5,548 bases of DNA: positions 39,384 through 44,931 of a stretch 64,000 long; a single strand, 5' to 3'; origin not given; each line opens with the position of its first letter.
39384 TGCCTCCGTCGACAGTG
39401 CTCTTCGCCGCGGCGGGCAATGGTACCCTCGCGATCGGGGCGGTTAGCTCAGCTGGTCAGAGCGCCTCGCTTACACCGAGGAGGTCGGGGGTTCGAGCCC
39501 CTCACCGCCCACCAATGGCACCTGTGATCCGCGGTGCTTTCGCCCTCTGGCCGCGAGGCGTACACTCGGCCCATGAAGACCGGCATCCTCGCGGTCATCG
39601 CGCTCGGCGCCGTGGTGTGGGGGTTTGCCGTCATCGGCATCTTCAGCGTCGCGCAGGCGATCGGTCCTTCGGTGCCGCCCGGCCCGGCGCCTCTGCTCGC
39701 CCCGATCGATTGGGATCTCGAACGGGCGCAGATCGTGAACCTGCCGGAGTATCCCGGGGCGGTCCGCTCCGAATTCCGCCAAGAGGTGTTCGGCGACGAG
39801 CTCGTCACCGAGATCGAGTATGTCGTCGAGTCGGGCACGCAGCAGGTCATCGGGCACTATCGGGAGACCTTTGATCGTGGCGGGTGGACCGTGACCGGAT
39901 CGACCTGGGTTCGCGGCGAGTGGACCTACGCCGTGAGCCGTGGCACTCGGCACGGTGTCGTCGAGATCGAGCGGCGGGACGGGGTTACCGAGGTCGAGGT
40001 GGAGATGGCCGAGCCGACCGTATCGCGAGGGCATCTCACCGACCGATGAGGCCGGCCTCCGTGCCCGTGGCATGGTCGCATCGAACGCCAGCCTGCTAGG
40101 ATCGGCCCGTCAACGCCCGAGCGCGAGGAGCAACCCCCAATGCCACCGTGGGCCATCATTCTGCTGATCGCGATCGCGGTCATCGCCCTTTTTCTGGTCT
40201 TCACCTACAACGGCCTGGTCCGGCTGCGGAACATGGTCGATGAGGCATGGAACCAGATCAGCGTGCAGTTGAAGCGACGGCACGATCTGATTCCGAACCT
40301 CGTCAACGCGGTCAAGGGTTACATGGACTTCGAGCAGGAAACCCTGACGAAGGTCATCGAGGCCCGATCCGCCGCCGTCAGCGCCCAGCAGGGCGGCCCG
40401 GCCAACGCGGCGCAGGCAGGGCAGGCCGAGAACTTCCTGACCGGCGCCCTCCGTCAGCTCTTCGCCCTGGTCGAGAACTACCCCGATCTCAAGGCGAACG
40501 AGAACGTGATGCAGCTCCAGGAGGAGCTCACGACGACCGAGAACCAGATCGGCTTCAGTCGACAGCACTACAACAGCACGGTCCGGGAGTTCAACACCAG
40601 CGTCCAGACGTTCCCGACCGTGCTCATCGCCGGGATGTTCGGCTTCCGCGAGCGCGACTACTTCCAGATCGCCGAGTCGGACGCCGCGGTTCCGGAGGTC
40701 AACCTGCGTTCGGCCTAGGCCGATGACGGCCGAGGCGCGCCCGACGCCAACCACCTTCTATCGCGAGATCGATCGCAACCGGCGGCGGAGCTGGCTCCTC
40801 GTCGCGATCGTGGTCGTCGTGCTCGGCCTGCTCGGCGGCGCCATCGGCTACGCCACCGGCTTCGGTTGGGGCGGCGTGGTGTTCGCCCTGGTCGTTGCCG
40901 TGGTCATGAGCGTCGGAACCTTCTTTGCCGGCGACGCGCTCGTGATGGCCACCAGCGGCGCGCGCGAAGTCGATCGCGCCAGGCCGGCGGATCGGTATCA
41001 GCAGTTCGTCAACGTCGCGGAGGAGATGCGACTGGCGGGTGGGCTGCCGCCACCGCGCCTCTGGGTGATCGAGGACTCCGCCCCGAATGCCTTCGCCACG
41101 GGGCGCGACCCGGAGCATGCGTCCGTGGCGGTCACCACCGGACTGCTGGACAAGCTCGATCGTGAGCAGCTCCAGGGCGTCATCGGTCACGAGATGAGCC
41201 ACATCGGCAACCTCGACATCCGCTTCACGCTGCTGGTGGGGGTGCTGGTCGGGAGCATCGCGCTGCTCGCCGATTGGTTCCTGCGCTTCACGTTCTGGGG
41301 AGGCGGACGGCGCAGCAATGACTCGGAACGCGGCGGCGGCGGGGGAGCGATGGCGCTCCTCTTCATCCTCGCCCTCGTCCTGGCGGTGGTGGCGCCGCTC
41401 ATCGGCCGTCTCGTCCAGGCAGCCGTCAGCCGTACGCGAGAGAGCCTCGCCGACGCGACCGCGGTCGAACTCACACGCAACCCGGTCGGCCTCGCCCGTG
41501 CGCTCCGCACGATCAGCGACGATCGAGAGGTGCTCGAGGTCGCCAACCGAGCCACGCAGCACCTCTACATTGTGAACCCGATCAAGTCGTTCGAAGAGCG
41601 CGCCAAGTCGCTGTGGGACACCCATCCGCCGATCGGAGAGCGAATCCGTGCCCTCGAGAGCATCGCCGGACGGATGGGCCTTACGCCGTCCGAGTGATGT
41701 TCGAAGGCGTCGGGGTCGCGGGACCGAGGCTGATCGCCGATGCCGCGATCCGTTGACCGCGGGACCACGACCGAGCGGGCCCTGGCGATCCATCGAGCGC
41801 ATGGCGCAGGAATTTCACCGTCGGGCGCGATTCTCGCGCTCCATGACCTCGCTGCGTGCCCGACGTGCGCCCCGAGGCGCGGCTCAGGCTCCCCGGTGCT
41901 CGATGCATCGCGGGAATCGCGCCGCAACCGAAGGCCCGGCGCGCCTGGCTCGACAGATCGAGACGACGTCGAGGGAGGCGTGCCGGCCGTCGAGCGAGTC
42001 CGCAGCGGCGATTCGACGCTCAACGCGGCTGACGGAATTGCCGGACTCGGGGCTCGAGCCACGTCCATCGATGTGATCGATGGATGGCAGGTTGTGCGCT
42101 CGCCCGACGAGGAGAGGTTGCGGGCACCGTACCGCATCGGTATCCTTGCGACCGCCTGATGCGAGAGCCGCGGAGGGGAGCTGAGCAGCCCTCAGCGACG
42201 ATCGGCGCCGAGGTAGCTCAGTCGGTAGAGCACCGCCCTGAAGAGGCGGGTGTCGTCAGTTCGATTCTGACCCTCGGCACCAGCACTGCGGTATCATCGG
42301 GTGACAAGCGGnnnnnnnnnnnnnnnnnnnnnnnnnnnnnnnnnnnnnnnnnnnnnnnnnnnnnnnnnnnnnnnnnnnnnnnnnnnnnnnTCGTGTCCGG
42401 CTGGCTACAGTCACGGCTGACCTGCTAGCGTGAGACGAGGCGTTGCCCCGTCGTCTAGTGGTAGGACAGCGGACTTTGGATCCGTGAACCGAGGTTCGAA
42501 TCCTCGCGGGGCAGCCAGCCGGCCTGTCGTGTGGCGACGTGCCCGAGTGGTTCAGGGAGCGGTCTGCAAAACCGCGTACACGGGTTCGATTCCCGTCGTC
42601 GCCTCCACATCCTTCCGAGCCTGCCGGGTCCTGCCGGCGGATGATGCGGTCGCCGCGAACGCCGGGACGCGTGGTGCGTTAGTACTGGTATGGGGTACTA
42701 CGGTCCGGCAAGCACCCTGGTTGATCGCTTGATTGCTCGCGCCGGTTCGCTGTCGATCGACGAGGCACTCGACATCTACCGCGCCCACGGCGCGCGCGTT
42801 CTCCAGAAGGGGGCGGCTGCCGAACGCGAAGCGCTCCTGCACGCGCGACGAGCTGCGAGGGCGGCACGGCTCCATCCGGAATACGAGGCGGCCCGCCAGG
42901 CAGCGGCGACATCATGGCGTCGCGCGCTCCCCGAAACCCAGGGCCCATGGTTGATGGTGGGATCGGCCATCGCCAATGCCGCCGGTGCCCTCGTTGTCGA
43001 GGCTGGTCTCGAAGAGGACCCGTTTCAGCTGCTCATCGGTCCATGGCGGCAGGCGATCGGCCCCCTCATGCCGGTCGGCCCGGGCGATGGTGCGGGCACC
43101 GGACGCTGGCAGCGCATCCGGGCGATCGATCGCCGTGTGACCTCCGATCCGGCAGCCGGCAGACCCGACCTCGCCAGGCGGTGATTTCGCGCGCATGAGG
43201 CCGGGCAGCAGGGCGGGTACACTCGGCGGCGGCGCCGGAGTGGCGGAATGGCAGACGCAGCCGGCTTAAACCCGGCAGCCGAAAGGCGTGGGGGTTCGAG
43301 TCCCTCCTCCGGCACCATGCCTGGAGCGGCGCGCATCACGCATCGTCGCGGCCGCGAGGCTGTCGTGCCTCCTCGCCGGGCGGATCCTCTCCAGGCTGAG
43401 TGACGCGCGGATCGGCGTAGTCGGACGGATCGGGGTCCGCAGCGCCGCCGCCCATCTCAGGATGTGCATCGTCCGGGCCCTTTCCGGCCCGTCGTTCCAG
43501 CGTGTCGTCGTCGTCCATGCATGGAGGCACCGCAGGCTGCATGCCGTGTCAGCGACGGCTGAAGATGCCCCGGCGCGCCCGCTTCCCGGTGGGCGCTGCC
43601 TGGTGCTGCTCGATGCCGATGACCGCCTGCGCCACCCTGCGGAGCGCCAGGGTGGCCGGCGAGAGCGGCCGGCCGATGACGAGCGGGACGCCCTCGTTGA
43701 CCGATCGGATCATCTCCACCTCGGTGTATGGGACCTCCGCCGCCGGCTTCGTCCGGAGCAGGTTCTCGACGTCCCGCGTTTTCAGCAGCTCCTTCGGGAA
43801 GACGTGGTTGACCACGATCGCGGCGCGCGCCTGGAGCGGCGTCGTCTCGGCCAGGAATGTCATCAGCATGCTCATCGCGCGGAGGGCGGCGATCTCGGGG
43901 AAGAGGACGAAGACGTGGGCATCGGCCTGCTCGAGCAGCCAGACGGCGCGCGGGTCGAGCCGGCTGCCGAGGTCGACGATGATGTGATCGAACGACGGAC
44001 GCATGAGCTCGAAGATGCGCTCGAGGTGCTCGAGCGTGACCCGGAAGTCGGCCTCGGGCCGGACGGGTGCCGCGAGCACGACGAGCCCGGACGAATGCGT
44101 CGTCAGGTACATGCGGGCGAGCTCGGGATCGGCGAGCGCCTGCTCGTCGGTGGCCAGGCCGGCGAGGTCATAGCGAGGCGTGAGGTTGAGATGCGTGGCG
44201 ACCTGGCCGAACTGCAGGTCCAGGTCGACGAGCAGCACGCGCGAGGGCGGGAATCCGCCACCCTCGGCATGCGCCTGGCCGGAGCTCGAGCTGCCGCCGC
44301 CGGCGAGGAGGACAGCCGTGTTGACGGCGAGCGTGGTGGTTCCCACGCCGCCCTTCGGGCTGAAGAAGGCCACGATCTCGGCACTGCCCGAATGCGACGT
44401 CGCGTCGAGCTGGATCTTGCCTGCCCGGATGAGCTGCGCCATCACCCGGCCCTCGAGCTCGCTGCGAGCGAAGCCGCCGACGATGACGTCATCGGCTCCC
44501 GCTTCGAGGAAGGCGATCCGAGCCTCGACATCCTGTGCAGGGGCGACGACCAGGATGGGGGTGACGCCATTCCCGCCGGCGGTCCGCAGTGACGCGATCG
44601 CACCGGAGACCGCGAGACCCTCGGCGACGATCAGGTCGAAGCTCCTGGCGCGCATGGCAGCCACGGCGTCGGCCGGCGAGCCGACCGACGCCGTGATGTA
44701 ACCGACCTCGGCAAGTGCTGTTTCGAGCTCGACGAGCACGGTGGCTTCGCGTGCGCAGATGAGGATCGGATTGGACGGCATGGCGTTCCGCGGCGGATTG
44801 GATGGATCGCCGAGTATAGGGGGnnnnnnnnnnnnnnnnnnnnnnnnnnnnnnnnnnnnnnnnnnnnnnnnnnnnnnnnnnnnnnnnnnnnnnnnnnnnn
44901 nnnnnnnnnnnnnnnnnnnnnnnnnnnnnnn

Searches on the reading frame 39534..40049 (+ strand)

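Call 70: search_protein_families(library=pfam, proteins=[window:39534-40049:+], max_evalue=1)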
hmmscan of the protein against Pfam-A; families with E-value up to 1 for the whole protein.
window:39534-40049:+ (171 aa): 1 family
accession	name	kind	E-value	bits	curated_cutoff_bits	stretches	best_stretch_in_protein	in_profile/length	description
PF00585.24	Thr_dehydrat_C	-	0.051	13.8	27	1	58-99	5-45/91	C-terminal regulatory domain of Threonine dehydratase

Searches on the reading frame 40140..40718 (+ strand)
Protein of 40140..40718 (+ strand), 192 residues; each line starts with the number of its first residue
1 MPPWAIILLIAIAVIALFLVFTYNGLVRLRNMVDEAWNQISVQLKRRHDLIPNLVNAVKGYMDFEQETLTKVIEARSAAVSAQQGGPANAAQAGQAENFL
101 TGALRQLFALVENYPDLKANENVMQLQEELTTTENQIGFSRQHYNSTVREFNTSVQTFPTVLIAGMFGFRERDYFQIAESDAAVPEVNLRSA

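Call 70: search_protein_families(library=pfam, proteins=[window:40140-40718:+], max_evalue=1)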
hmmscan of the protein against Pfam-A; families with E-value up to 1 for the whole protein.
window:40140-40718:+ (192 aa): 3 families
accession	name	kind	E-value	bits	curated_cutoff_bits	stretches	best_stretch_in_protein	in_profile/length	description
PF04011.17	LemA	-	2.3e-59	199.9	26.2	1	36-188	1-148/149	LemA family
PF11083.13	Relaxase_C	-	0.11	13.2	30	1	116-155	81-120/125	C-terminal helical hairpin domain from relaxase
PF06103.16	DUF948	-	0.15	12.7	37.2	1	6-60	4-58/89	Bacterial protein of unknown function (DUF948)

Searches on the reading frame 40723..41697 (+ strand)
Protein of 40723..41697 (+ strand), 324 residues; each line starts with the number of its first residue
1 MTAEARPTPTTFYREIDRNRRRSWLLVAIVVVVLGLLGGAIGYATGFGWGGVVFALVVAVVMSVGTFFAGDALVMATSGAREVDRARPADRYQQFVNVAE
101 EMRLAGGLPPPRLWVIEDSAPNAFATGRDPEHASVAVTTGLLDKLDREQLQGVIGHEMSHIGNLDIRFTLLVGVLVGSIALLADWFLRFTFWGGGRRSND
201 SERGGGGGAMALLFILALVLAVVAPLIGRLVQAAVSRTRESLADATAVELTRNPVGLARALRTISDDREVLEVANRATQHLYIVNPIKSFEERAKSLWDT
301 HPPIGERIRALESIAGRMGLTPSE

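Call 70: search_protein_families(library=pfam, proteins=[window:40723-41697:+], max_evalue=1)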
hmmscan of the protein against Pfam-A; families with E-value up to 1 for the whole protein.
window:40723-41697:+ (324 aa): 10 families
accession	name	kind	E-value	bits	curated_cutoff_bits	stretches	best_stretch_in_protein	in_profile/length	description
PF01435.24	Peptidase_M48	-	1.2e-29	104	20.3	1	98-314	10-185/186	Peptidase family M48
PF00487.30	FA_desaturase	-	0.0056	16.9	29.7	1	8-68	118-178/253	Fatty acid desaturase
PF20990.2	DUF2207_C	-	0.0083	16.3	33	1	15-82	129-199/247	Predicted membrane protein (DUF2207) C-terminal domain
PF04893.22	Yip1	-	0.014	15.7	28.6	1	9-69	7-68/173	Yip1 domain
PF12679.13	ABC2_membrane_2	-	0.053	13.2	27.2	1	15-224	7-82/283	ABC-2 family transporter protein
PF10263.15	SprT-like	-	0.29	11.5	25.6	1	131-161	42-72/108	SprT-like family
PF07332.16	Phage_holin_3_6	-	0.35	11.4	28.4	1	33-88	35-99/116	Putative Actinobacterial Holin-X, holin superfamily III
PF10724.14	DUF2516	-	0.36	11.6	30.6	1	7-57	28-76/92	Protein of unknown function (DUF2516)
PF18958.6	DUF5700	-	0.43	10.4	25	1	122-166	107-146/283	Putative zinc dependent peptidase (DUF5700)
PF19744.4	DUF6232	-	0.64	10.9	27.4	0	15-63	27-74/117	Family of unknown function (DUF6232)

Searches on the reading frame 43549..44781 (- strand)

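Call 70: search_protein_families(library=pfam, proteins=[window:43549-44781:-], max_evalue=1)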
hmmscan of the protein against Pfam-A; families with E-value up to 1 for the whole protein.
window:43549-44781:- (410 aa): 6 families
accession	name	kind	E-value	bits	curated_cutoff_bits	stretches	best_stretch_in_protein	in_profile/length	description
PF13614.12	AAA_31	-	1.5e-07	32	27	1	135-312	2-166/177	AAA domain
PF00072.30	Response_reg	-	3.5e-05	24.4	30.2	1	6-112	1-109/111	Response regulator receiver domain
PF01656.29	CbiA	-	0.00087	19.7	25.4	1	138-162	2-26/125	CobQ/CobB/MinD/ParA nucleotide binding domain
PF10609.15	ParA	-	0.008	16.1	27.1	1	135-163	4-32/246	NUBPL iron-transfer P-loop NTPase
PF02374.21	ArsA_ATPase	-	0.086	12.5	24.3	1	138-163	4-29/305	Anion-transporting ATPase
PF08134.16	cIII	-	0.17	12.1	25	1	107-125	19-36/37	cIII protein family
